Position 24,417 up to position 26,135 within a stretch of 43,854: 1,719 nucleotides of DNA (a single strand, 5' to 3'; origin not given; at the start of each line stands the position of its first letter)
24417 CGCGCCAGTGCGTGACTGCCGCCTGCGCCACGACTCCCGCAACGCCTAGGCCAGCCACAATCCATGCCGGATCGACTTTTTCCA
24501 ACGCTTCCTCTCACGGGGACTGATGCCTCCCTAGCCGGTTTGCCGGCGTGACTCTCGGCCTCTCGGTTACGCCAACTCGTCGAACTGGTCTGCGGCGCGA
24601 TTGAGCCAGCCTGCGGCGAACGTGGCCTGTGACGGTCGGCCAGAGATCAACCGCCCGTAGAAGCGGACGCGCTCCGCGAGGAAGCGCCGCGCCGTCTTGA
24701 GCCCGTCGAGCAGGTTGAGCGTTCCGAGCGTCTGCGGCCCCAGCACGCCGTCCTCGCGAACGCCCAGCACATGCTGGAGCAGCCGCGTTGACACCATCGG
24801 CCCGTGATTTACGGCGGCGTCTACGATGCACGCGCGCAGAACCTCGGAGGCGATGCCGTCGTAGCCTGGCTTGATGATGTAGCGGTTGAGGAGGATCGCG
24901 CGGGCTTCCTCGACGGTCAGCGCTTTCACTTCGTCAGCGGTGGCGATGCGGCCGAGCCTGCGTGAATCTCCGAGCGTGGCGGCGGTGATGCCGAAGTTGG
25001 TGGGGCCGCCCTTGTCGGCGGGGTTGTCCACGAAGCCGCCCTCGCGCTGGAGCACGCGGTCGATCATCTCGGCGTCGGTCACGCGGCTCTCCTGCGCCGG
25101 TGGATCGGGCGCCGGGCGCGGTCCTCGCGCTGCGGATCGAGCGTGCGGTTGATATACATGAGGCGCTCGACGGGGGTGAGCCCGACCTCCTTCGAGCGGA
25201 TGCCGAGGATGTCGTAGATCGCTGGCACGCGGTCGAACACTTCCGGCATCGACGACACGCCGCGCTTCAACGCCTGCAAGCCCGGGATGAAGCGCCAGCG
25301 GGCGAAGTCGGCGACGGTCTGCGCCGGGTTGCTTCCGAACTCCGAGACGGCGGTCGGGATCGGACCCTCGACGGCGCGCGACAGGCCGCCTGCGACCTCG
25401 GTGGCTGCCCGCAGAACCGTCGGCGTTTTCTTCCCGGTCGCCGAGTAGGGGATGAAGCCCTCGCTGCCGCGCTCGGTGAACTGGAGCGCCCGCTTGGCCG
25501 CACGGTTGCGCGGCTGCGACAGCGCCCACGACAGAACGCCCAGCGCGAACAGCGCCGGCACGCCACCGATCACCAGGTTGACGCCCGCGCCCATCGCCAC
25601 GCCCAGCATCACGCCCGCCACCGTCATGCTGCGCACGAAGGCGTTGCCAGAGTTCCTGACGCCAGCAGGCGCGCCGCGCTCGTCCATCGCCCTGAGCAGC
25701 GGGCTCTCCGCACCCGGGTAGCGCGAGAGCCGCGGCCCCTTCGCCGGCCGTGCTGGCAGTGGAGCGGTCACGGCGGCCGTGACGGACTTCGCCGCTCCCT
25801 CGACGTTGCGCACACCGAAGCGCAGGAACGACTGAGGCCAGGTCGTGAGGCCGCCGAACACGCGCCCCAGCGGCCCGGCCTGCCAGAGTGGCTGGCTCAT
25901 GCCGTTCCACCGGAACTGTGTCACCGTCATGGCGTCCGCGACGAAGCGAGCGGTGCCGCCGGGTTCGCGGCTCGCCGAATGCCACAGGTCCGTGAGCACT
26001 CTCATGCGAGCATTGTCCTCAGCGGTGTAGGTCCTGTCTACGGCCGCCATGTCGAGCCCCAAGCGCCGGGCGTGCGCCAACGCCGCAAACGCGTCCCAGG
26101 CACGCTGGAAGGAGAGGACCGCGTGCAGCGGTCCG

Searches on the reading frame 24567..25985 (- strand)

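Call 54: search_protein_families(library=pfam, proteins=[window:24567-25985:-], max_evalue=0.001)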
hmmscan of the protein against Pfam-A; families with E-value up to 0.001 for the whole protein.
window:24567-25985:- (472 aa): 2 families
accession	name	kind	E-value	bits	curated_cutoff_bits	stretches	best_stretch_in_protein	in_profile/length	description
PF05838.17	Glyco_hydro_108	-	4.1e-20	72.5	21.2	1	309-395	2-85/85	Glycosyl hydrolase 108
PF09374.15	PG_binding_3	-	3.9e-08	33.8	24.6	1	400-464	3-75/76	Predicted Peptidoglycan domain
